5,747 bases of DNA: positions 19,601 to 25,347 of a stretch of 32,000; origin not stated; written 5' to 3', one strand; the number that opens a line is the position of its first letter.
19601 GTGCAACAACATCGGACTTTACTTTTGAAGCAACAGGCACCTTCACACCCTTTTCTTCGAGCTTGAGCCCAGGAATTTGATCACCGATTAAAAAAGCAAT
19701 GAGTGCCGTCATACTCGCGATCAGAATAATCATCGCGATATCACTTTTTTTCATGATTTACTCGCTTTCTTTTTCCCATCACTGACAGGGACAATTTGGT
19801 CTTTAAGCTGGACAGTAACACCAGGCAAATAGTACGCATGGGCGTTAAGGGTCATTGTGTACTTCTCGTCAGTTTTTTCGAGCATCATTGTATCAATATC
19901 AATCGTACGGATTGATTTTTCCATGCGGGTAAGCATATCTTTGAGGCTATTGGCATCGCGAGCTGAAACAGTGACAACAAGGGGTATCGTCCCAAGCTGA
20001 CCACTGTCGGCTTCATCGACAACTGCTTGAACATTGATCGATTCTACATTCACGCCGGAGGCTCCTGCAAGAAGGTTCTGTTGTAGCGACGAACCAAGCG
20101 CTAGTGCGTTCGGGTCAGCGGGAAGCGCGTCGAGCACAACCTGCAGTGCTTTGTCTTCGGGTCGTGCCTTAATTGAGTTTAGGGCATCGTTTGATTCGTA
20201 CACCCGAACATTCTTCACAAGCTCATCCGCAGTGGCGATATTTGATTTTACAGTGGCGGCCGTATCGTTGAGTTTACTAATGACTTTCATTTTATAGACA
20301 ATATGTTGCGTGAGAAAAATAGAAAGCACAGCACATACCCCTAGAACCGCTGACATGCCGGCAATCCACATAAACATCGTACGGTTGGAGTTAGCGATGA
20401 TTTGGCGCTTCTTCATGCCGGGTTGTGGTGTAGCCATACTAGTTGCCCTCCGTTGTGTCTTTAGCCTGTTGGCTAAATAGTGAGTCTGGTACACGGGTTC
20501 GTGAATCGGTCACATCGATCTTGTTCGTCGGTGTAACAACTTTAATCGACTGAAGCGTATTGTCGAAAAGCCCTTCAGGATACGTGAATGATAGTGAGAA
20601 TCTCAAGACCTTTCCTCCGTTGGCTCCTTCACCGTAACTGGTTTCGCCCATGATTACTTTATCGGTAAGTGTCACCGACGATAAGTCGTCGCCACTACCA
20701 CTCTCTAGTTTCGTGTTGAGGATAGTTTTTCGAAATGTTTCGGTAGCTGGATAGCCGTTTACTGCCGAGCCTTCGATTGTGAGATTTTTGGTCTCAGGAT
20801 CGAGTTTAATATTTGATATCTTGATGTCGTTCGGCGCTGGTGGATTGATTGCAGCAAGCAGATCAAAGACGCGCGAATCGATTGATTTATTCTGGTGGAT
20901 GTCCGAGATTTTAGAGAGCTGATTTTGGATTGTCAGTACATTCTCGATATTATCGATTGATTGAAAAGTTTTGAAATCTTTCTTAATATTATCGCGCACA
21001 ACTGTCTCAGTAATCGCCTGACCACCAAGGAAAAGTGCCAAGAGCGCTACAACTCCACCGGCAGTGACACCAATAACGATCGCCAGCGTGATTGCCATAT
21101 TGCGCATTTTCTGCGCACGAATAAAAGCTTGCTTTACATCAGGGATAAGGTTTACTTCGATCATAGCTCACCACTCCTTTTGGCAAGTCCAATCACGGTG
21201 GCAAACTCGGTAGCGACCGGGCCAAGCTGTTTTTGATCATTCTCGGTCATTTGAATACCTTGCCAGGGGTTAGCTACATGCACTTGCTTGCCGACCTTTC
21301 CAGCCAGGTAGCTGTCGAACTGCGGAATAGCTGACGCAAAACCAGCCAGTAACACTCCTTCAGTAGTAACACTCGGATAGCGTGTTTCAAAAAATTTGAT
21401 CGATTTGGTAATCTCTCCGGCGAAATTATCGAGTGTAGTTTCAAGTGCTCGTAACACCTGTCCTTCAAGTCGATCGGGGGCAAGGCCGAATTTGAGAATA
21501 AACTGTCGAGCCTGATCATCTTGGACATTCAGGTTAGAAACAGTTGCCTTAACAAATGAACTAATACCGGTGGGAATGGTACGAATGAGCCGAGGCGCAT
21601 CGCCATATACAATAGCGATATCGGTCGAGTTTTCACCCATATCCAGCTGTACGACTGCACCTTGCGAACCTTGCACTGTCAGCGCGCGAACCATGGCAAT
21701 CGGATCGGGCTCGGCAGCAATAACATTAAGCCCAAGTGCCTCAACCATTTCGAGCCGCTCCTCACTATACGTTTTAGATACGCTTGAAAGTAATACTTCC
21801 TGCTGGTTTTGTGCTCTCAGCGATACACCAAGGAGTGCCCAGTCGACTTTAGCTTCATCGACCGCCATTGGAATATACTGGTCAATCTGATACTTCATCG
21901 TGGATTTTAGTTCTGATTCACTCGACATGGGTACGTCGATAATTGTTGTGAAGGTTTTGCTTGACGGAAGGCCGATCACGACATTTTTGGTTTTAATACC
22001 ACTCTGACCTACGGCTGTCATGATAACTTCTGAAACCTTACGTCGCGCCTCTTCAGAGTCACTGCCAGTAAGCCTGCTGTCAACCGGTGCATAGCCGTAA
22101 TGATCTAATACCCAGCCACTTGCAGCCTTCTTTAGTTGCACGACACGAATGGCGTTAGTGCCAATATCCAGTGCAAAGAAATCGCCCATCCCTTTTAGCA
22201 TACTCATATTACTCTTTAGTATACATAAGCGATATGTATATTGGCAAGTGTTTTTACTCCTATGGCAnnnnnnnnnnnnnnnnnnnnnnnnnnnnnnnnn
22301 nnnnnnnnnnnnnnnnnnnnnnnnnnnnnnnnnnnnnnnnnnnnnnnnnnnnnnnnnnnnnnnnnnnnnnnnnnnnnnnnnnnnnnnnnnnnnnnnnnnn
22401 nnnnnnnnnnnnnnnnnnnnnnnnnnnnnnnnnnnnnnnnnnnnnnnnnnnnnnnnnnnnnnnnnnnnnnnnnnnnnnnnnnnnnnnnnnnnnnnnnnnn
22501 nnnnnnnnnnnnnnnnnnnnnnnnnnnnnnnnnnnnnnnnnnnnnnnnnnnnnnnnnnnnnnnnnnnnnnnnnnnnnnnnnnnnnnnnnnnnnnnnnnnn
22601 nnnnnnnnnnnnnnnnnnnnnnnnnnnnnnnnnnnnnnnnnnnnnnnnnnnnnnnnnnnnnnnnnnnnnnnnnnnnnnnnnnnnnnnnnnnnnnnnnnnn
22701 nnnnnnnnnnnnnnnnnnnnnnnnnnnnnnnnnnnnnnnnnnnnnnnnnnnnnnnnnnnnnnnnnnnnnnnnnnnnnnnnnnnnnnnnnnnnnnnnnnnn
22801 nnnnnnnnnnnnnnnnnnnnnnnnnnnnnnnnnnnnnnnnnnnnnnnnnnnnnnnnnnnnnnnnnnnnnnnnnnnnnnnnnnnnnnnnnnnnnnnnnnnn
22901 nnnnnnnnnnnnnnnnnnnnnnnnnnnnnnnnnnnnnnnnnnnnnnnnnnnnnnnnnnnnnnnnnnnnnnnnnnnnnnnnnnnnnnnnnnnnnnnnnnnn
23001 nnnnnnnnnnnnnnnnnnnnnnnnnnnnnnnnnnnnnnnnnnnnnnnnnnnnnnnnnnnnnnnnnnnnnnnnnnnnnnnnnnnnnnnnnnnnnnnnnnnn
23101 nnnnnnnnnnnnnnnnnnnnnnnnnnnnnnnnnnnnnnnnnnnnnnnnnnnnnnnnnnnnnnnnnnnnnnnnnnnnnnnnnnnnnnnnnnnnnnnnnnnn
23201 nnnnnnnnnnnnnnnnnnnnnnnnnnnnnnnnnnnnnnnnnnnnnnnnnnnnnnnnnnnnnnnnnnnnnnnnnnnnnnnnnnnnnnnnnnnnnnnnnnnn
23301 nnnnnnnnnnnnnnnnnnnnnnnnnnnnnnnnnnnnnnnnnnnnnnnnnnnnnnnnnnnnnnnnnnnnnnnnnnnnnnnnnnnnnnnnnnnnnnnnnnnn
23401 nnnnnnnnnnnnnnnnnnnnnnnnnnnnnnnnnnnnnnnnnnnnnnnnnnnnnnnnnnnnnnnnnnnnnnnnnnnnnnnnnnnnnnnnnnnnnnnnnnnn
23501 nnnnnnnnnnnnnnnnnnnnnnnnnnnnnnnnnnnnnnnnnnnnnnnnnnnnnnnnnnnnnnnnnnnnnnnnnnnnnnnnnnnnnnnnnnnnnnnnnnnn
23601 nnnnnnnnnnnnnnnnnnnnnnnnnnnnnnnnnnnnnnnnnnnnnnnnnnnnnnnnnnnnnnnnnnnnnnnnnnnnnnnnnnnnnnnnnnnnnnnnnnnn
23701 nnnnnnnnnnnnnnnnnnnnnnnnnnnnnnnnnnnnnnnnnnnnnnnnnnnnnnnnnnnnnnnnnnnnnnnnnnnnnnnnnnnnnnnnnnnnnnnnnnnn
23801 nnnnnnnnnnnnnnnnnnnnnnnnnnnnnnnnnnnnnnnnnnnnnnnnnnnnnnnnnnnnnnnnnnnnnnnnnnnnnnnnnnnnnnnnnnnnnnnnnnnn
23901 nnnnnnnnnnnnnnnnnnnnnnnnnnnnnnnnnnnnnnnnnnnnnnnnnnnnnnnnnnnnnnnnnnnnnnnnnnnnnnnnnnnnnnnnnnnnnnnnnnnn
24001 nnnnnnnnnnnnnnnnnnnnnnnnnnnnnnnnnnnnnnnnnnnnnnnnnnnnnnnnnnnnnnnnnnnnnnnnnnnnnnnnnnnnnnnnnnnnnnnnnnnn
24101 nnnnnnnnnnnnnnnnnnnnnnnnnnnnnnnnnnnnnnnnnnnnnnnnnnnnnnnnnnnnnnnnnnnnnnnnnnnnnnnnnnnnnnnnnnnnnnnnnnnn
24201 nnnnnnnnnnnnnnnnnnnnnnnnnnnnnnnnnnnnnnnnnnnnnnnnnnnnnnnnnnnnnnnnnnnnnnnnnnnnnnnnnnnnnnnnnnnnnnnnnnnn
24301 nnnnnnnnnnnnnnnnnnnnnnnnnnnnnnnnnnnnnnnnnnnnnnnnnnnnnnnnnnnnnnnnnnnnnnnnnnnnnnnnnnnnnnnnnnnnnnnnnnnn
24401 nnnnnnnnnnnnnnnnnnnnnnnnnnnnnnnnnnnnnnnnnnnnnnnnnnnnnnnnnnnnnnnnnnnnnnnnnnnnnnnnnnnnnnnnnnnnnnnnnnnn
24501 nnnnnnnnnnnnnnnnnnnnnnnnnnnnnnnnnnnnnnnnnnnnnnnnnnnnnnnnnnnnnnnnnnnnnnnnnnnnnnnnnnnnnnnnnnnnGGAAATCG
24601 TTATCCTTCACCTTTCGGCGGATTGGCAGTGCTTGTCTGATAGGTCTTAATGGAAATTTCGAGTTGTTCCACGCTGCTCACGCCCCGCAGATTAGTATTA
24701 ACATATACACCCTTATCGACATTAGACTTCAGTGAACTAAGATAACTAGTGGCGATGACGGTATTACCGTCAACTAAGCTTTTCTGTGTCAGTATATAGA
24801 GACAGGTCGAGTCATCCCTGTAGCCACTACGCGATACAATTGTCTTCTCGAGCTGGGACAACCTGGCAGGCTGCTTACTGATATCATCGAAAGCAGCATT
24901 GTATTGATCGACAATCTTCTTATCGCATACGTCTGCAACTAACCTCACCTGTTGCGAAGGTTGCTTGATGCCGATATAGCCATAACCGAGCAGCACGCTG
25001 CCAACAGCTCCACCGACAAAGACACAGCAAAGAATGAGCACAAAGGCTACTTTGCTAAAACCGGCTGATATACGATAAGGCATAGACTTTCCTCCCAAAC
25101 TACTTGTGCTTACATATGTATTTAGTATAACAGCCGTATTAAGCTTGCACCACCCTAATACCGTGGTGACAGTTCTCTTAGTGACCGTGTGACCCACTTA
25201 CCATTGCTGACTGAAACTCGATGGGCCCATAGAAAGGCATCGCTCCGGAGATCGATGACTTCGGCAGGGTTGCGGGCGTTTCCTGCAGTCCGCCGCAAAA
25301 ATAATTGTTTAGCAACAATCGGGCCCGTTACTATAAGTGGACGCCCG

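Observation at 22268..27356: Two divergent paralogous ~730-775 aa secreted proteins plus a small anchored protein head the type IV pilus operon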

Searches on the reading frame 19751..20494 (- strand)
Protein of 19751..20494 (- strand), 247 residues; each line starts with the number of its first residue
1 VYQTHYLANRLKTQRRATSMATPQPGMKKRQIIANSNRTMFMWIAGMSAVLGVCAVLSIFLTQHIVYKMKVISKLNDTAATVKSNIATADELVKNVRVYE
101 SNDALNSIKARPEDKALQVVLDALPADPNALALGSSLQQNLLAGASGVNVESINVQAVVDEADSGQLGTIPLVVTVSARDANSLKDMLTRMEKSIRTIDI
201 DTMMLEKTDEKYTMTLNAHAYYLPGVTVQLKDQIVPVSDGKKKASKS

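Call 5: search_protein_families(library=pfam, proteins=[window:19751-20494:-], max_evalue=0.1)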
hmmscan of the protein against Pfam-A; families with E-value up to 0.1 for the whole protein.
window:19751-20494:- (247 aa): 1 family
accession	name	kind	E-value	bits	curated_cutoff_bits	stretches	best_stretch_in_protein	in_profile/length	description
PF16197.11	KAsynt_C_assoc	-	0.049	14.5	33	0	144-211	33-99/111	Ketoacyl-synthetase C-terminal extension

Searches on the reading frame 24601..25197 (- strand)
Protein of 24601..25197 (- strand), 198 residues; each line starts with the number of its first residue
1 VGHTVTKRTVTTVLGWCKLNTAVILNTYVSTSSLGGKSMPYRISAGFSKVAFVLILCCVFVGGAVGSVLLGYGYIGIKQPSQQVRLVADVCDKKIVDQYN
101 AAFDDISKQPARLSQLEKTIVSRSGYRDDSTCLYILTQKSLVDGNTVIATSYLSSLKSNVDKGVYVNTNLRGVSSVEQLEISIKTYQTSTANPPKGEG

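Call 5: search_protein_families(library=pfam, proteins=[window:24601-25197:-], max_evalue=0.1)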
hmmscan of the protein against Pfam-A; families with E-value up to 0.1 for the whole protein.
window:24601-25197:- (198 aa): 0 families

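Call 6: search_protein_families(library=ncbifam, proteins=[window:24601-25197:-], max_evalue=1)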
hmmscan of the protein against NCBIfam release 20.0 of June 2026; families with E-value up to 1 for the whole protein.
window:24601-25197:- (198 aa): 0 families

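Call 71: search_protein_families(library=phrogs, proteins=[window:24601-25083:-], max_evalue=0.1)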
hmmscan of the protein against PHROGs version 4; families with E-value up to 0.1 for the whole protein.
window:24601-25083:- (160 aa): 0 families
